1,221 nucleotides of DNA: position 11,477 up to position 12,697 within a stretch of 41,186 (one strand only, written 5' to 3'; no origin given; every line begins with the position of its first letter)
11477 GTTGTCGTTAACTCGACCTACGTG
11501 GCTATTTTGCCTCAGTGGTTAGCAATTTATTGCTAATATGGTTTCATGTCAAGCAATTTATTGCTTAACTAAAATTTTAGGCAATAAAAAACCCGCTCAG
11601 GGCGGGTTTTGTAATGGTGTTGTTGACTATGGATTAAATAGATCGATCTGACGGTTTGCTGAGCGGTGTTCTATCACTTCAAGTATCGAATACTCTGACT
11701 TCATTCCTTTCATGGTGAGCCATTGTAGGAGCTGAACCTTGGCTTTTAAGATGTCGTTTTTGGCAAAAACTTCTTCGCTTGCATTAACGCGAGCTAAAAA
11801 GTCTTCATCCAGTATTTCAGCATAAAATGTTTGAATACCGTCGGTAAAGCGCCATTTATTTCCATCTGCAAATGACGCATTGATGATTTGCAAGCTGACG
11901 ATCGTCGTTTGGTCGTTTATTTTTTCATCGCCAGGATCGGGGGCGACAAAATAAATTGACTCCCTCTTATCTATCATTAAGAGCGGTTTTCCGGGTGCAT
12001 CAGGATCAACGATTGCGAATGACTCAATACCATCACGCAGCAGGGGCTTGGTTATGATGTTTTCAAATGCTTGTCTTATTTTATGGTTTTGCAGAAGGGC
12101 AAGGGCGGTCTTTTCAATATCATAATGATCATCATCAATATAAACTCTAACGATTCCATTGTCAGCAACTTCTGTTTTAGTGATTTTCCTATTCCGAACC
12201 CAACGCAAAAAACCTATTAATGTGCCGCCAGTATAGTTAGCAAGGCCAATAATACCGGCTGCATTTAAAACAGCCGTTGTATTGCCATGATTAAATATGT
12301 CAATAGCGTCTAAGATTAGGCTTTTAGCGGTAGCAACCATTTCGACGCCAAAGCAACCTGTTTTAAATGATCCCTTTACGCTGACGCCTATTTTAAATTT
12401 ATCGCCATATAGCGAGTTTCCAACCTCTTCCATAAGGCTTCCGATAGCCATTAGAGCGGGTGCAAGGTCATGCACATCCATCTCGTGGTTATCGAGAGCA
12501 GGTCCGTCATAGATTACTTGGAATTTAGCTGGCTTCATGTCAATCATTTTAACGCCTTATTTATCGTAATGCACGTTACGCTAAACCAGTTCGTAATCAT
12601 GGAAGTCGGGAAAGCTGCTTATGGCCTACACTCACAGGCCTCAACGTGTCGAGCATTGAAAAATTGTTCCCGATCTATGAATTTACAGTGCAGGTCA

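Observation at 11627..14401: Four-gene A+T-richer cassette in the rexAB-equivalent slot (between the repressor gene and OL/PL): candidate lysogen-expressed defence or exclusion system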

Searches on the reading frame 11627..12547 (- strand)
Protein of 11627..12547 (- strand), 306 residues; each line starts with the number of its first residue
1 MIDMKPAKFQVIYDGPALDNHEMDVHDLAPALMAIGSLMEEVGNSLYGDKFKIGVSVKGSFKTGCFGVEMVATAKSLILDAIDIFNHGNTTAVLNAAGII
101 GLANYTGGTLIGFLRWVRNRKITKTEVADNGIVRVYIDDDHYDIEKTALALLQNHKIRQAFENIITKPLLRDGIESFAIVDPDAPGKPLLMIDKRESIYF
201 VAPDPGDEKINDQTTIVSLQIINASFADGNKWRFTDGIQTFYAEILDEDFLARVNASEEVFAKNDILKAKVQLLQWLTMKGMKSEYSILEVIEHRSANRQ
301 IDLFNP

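Call 5: search_protein_families(library=pfam, proteins=[window:11627-12547:-], max_evalue=0.1)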
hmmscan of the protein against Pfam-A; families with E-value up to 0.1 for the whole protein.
window:11627-12547:- (306 aa): 0 families

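Call 6: search_protein_families(library=padloc, proteins=[window:11627-12547:-], max_evalue=1)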
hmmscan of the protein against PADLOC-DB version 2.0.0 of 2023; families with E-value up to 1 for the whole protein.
window:11627-12547:- (306 aa): 2 families
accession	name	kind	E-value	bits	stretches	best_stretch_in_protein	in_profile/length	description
PDLC05015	PDC-S42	-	2.9e-90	300.8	1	4-303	1-298/302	-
PDLC00487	JetB1|JetB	-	0.0077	14.1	1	228-278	130-179/195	DUF4194 domain; MukE-like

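Call 7: search_protein_families(library=phrogs, proteins=[window:11627-12547:-], max_evalue=0.01)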
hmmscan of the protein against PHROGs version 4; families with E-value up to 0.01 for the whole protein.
window:11627-12547:- (306 aa): 1 family
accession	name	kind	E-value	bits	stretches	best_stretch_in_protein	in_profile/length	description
phrog_3243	-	unknown function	5.3e-69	233.6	1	4-303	7-293/293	-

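Call 12: search_dna_similar(query=window:11627-12547:-, collection=phages, mode=protein, max_rows=30)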
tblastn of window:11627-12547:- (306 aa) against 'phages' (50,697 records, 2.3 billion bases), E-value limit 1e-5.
Records with a match: 8; places in all: 8; records where one place covers at least 80% of the query: 8.
Best place of each record, by identity: <60% 8.
By first word of the organism name: Bifidobacterium 3; Lactobacillus 2; Listeria 2; Vibrio 1.
By host as written in the record: Listeria monocytogenes 2; Lactobacillus casei ATCC 393 1; Lactobacillus casei 1; Bifidobacterium thermophilum MBT94004 1; Bifidobacterium thermophilum 94004 1; Bifidobacterium bifidum strain 317B 1; Vibrio cyclitrophicus 10N.286.45.F8 1.
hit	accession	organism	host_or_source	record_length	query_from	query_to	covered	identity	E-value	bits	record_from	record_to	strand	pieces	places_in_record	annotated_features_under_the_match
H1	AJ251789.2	Lactobacillus phage A2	Lactobacillus casei ATCC 393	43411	1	303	99%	28.9%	1e-26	115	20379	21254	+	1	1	hypothetical protein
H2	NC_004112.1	Lactobacillus phage A2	Lactobacillus casei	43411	1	303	99%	28.9%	1e-26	115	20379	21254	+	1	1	hypothetical protein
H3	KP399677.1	Listeria phage vB_LmoS_188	Listeria monocytogenes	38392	4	303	98%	27.6%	2e-25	112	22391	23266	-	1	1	hypothetical protein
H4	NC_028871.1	Listeria phage vB_LmoS_188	Listeria monocytogenes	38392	4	303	98%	27.6%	2e-25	112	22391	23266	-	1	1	hypothetical protein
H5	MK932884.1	Bifidobacterium phage PMBT6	Bifidobacterium thermophilum MBT94004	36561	11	304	96%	28.1%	2e-21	100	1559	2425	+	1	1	hypothetical protein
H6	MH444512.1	Bifidobacterium phage PMBT6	Bifidobacterium thermophilum 94004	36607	11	304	96%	28.1%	2e-21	100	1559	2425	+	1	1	hypothetical protein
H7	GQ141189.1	Bifidobacterium phage Bbif-1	Bifidobacterium bifidum strain 317B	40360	3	303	98%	25.8%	9e-14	77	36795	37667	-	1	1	hypothetical protein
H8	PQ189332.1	Vibrio phage 10N.286.45.F8_PE001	Vibrio cyclitrophicus 10N.286.45.F8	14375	2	259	84%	26.6%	5e-13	75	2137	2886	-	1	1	hypothetical protein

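Call 31: find_homologous_proteins(query=window:11627-12547:-, max_evalue=0.00001)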
Query window:11627-12547:- (306 aa): 94 proteins with E <= 0.00001 among 1731 candidates.
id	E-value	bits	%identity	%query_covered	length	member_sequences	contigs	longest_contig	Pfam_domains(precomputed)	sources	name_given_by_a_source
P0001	4.9e-200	681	100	100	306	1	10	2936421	-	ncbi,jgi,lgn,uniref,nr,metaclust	ncbi:hypothetical protein [Methylobacter tundripaludum]|uniref:Uncharacterized protein n=1 Tax=Methy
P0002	3.6e-168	576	85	99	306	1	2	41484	-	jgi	jgi:hypothetical protein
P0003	1.1e-167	575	85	99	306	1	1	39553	-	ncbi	ncbi:MAG: hypothetical protein ACXV8Q_00445 [Methylobacter sp.]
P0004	1.7e-166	571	83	99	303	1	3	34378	-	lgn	-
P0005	3.2e-165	567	82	98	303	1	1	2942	-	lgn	-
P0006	4.4e-164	563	82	98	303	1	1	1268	-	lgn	-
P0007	2.4e-158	544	78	99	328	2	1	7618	-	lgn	-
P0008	1.2e-155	535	77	100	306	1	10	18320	-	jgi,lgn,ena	-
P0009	3.3e-155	534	77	100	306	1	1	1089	-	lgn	-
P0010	2.3e-154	531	76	100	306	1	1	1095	-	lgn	-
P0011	2.4e-154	531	77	99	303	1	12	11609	-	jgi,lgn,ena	-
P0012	6.7e-154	530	77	99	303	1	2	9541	-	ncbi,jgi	jgi:hypothetical protein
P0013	6.6e-153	526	77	99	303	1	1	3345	-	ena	-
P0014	8.6e-153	526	77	99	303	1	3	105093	-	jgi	jgi:hypothetical protein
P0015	1.1e-152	526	77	99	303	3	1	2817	-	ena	-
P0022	6.7e-140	484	70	98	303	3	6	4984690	-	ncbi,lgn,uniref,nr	ncbi:hypothetical protein [Methylobacter marinus]|uniref:hypothetical protein n=1 Tax=Methylobacter 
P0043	1.6e-75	272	43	99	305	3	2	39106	-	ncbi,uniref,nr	ncbi:hypothetical protein ALP12_01042 [Pseudomonas savastanoi pv. phaseolicola]|uniref:hypothetical 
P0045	2.7e-75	272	45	97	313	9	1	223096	-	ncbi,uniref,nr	ncbi:hypothetical protein [Vreelandella hamiltonii]|uniref:Uncharacterized protein n=1 Tax=Vreelande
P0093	2.4e-38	150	34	97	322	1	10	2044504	-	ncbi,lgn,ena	-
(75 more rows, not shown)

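Call 33: find_related_loci(query=A1, collection=genome_contigs, flank=10000)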
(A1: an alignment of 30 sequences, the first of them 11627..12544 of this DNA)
Query A1 (305 aa) in genome_contigs; peptide patterns used: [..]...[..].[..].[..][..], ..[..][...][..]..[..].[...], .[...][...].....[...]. (x = any residue, [..] = any of these).
565 stretches matched a pattern; 309 encode a relative of the query (tblastn E <= 1e-3); the best 80 are kept; 80 distinct loci.
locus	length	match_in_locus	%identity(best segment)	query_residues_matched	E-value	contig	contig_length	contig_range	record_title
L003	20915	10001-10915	100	1-305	0e+0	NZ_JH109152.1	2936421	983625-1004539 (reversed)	Methylobacter tundripaludum SV96 Mettuscaffold_1, whole genome shotgun sequence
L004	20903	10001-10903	70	3-303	4e-148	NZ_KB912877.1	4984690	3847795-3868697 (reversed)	Methylobacter marinus A45 MetmaDRAFT_scaffold1.1, whole genome shotgun sequence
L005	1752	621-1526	70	1-302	2e-158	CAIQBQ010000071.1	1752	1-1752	MAG: uncultured Alphaproteobacteria bacterium isolate KTt_bin-0923 genome assembly, contig: bin-0923:071/160, whole geno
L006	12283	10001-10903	69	3-303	7e-146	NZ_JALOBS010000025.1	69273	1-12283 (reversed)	MAG: Methylomonas sp. isolate SO_2017_LW3 bin 4 NODE_787_length_69273_cov_1.870318_LW162_2017, whole genome shotgun sequ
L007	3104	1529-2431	68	3-303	1e-152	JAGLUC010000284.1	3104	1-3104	MAG: Methylococcales bacterium isolate RS_11_22 ZL20.bin.22.fa_284, whole genome shotgun sequence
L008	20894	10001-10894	69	6-303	5e-145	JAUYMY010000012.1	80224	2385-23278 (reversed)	MAG: Methylobacter sp. isolate C3_concoct.bin.75 C3_k141_33861, whole genome shotgun sequence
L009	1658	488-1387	69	3-302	1e-156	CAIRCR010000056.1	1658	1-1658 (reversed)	MAG: uncultured proteobacterium isolate KT_bin-2439 genome assembly, contig: bin-2439:056/552, whole genome shotgun sequ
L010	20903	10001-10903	68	3-303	3e-143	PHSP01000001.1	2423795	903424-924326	MAG: Methylobacter sp. KS41 1, whole genome shotgun sequence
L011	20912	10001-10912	57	1-305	7e-116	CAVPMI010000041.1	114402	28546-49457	MAG: uncultured proteobacterium isolate MFD00082.bin.3.91 genome assembly, contig: contig_27022, whole genome shotgun se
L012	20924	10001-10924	43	1-305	1e-82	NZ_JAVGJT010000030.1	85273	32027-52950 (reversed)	Pseudoxanthomonas sp. UTMC 1351 Scaffold22_1, whole genome shotgun sequence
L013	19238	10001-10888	42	6-302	3e-82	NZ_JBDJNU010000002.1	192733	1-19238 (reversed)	Stenotrophomonas lacuserhaii strain TWI353 contig00002, whole genome shotgun sequence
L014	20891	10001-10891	45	7-302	3e-82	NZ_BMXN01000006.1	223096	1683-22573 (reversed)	Vreelandella hamiltonii strain KCTC 22154 sequence06, whole genome shotgun sequence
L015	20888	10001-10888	41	6-302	8e-81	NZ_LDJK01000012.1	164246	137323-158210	Stenotrophomonas chelatiphaga strain DSM 21508 contig_12, whole genome shotgun sequence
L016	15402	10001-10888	44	7-302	1e-79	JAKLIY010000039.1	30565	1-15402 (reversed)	MAG: Proteobacteria bacterium isolate RA.bin98 RA.bin98_39, whole genome shotgun sequence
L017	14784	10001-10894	41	4-302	3e-79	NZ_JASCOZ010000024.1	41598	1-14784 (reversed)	Stenotrophomonas sp. PS02289 NODE_24_length_41598_cov_13.620675, whole genome shotgun sequence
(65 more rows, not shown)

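Call 35: find_encoding_contigs(protein=P0002, flank=8000, max_places=3)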
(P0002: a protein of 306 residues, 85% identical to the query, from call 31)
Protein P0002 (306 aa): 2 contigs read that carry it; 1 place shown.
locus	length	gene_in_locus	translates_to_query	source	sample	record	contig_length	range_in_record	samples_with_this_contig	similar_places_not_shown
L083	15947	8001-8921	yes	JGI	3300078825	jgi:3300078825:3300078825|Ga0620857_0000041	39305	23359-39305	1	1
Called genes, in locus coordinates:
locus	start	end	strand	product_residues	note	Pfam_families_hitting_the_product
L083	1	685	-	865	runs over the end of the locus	PF13362:Toprim_3, PF13662:Toprim_4, PF19263:DUF5906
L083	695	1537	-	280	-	PF02498:Bro-N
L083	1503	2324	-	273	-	PF04002:RadC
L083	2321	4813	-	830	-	PF00270:DEAD (faint), PF05203:Hom_end_hint, PF14528:LAGLIDADG_3 (faint), PF05204:Hom_end (weak), PF04851:ResIII, PF00271:Helicase_C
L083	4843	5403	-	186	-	PF21448:DNMK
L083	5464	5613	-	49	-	-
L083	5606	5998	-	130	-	PF00196:GerE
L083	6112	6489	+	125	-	-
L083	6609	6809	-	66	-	-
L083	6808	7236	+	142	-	-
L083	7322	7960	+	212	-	PF00533:BRCT (faint)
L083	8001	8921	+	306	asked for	-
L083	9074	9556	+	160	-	-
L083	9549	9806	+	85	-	PF06769:YoeB_toxin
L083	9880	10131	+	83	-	PF24806:DUF7706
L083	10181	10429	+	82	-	-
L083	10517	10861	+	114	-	-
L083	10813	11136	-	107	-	-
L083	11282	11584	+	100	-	-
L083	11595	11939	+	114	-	-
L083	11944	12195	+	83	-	-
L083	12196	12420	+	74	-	-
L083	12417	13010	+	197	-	PF05838:Glyco_hydro_108, PF09374:PG_binding_3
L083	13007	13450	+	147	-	-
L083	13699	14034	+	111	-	-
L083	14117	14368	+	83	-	PF07825:Exc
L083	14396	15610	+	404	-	PF09003:Arm-DNA-bind_1, PF22022:Phage_int_M (weak), PF00589:Phage_integrase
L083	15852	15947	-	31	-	?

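Call 36: find_encoding_contigs(protein=P0022, flank=8000, max_places=3)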
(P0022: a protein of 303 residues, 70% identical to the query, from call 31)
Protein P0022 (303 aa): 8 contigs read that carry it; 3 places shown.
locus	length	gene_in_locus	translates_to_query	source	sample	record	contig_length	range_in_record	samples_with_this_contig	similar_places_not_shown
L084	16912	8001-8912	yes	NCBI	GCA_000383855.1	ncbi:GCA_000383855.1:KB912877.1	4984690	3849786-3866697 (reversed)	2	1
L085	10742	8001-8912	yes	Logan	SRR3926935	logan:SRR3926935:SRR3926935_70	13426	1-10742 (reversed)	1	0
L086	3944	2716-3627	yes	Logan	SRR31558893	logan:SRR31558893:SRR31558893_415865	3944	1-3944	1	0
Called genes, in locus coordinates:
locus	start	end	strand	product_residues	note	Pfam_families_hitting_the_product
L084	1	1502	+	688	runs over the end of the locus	PF09299:Mu-transpos_C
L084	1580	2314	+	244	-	PF13401:AAA_22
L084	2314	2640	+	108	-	-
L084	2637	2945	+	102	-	-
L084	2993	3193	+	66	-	-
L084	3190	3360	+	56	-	-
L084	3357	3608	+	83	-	-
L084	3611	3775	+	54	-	-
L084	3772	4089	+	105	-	-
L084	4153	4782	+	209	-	PF11363:DUF3164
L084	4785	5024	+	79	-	-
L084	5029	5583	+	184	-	-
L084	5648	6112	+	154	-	PF06252:GemA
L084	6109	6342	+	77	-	-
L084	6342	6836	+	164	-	-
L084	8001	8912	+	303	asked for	-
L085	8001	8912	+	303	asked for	-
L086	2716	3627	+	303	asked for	-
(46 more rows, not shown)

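Call 48: search_protein_families(library=pfam, alignment_id=A3, max_evalue=0.001)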
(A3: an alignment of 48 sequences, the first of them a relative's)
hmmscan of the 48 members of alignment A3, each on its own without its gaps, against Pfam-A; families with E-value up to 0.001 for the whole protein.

A. member 1, L083:6790-7233:+ (148 aa): 2 families
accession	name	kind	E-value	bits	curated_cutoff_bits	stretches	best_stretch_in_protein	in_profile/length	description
PF01381.28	HTH_3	-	4.6e-05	23.8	23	1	57-94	15-50/55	Helix-turn-helix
PF13443.12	HTH_26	-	7.3e-05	23.4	22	1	42-95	1-53/63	Cro/C1-type HTH DNA-binding domain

B. families by the number of members that match (of 48 scanned): 18 families
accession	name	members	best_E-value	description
PF07022.19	Phage_CI_repr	12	1.2e-31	Bacteriophage CI repressor helix-turn-helix domain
PF00717.28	Peptidase_S24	6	5.4e-29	Peptidase S24-like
PF01381.28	HTH_3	6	5.9e-19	Helix-turn-helix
PF16452.10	Phage_CI_C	6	1.8e-17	Bacteriophage CI repressor C-terminal domain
PF13560.12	HTH_31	6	6.5e-11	Helix-turn-helix domain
PF12844.13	HTH_19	5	7e-14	Helix-turn-helix domain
PF13443.12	HTH_26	3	8.2e-07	Cro/C1-type HTH DNA-binding domain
PF03869.20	Arc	2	3.7e-14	Arc-like DNA binding domain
PF00533.33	BRCT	2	3.8e-07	BRCA1 C Terminus (BRCT) domain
PF00270.35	DEAD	1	6e-49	DEAD/DEAH box helicase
PF00271.37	Helicase_C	1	5e-30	Helicase conserved C-terminal domain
PF04851.21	ResIII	1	1.4e-08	Type III restriction enzyme, res subunit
PF12738.14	PTCB-BRCT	1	3.4e-05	twin BRCT domain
PF12728.13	HTH_17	1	9.1e-05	Helix-turn-helix domain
PF13245.12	AAA_19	1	0.00019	AAA domain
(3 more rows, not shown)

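Call 49: search_protein_families(library=pfam, alignment_id=A4, max_evalue=0.001)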
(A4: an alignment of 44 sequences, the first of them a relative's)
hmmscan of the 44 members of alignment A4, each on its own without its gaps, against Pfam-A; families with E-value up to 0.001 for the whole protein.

A. member 1, L083:8001-8918:+ (306 aa): 0 families

B. families by the number of members that match (of 44 scanned): 14 families
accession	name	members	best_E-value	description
PF24624.1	Int_N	5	4.4e-33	Phage integrase, N-terminal domain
PF00589.27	Phage_integrase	5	5.4e-25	Phage integrase family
PF14337.13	Abi_alpha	2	1.1e-53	Abortive infection alpha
PF00805.28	Pentapeptide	1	4e-32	Pentapeptide repeats (8 copies)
PF00520.37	Ion_trans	1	2.5e-22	Ion transport protein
PF00929.31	RNase_T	1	8.1e-18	Exonuclease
PF13599.13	Pentapeptide_4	1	4.7e-17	Pentapeptide repeat region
PF02195.25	ParB_N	1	3.6e-16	ParB N-terminal domain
PF07885.22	Ion_trans_2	1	4e-16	Ion channel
PF17762.8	HTH_ParB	1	3.1e-10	ParB HTH domain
PF13248.11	Zn_ribbon_3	1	1.9e-06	zinc-ribbon domain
PF13576.12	Pentapeptide_3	1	7e-06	Pentapeptide repeats (9 copies)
PF10571.15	UPF0547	1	3.6e-05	Uncharacterised protein family UPF0547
PF15943.11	YdaS_toxin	1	9.5e-05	Bacterial toxin YdaS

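Call 52: search_solved_structures(query=A1, max_evalue=1)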
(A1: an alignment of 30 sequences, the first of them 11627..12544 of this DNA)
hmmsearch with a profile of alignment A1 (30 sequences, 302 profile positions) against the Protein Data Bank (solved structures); distinct sequences matched with E-value up to 1: 0.

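Call 65: predict_structure(alignment_id=A1)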
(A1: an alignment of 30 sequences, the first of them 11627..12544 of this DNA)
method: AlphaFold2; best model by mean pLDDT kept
length: 305 residues; sequences in the alignment: 30
mean_pLDDT: 81.9   pTM: 0.62
mean pLDDT of the five models: 81.9, 80.6, 80.3, 79.6, 78.5
residues with pLDDT >= 90: 95; 70-90: 159; 50-70: 46; < 50: 5
segments of 3 or more residues with pLDDT < 50: none
pLDDT, mean of each block of 10 residues (from residue 1): 68 78 78 89 83 75 72 55 60 86 85 88 79 87 87 90 93 90 86 93 73 93 76 91 91 85 92 77 90 79 56
secondary structure, 60 per line:
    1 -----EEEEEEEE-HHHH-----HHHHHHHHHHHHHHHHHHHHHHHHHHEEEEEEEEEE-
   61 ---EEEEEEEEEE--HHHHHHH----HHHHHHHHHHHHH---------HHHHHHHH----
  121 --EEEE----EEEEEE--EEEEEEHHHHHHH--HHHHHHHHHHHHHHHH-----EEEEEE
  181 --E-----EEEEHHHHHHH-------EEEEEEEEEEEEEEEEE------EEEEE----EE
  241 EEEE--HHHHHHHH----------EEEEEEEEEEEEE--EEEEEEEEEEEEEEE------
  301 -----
elements in order: E6-13 H15-18 H24-49 E50-59 E64-73 H76-82 H87-99 H109-116 E123-126 E131-136 E139-144 H145-151 H154-169 E175-180 E189-192 H193-199 E207-223 E230-234 E239-244 H247-254 E265-277 E280-294

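Call 69: fold_search(model_id=the predicted structure, library=pdb)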
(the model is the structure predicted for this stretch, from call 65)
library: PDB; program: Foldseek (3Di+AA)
matches with E <= 10: 741; with E <= 0.001: 0
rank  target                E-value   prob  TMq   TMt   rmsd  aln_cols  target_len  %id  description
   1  6cqo_G                2.0e-03  1.00  0.22  0.67   3.2        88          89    8  Crystal Structure of mitochondrial single-stranded DNA binding proteins from S. cerevisiae (SeMet Labeled), Rim1 (Form (released 2018-05-30)
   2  6cqm_G                2.7e-03  1.00  0.23  0.65   3.5        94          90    7  Crystal Structure of mitochondrial single-stranded DNA binding proteins from S. cerevisiae, Rim1 (Form2) (released 2018-05-30)
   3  5yzw_A                3.1e-03  0.60  0.14  0.20  18.8       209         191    9  Crystal structure of p204 HINb domain (released 2018-12-19)
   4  3u4z_A                4.1e-03  1.00  0.19  0.42   7.2       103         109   14  Crystal Structure of the Tetrahymena telomerase processivity factor Teb1 OB-B (released 2011-12-14)
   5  5m1x_B                1.0e-02  1.00  0.19  0.42   7.3        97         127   18  Crystal structure of S. cerevisiae Rfa1 N-OB domain mutant (K45E) (released 2016-12-07)
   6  3bju_A                1.1e-02  0.99  0.19  0.12   5.3        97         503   21  Crystal Structure of tetrameric form of human lysyl-tRNA synthetase (released 2008-02-05)
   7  8k9x_A                1.1e-02  0.99  0.18  0.12   6.8        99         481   11  Crystal structure of plasmodium LysRS complexing with ASP3026 derived LysRS inhibitor 5 (ADKI5) (released 2024-06-26)
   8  5m1x_A                1.2e-02  1.00  0.21  0.43   4.6        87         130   15  Crystal structure of S. cerevisiae Rfa1 N-OB domain mutant (K45E) (released 2016-12-07)
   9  8hyr_B                1.2e-02  0.99  0.19  0.12   5.3        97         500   21  Crystal structure of human KARS apo (released 2024-07-10)
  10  6cqo_D                1.3e-02  0.97  0.18  0.42   5.9       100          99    7  Crystal Structure of mitochondrial single-stranded DNA binding proteins from S. cerevisiae (SeMet Labeled), Rim1 (Form (released 2018-05-30)
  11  5w3d_A                1.3e-02  0.14  0.10  0.09  22.4       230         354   12  The structure of kinesin-14 wild-type Ncd-ADP dimer (released 2017-12-20)
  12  4dam_F                1.4e-02  0.99  0.19  0.41   6.3       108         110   14  Crystal structure of small single-stranded DNA-binding protein from Streptomyces coelicolor (released 2013-01-16)
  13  4dpg_B                1.4e-02  0.98  0.19  0.12   5.3        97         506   21  Crystal Structure of Human LysRS: P38/AIMP2 Complex I (released 2013-02-13)
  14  8txr_A                1.4e-02  0.97  0.15  0.11   6.7        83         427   12  E. coli ExoVII(H238A) (released 2024-01-31)
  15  4dpg_D                1.5e-02  0.98  0.19  0.12   5.3        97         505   21  Crystal Structure of Human LysRS: P38/AIMP2 Complex I (released 2013-02-13)
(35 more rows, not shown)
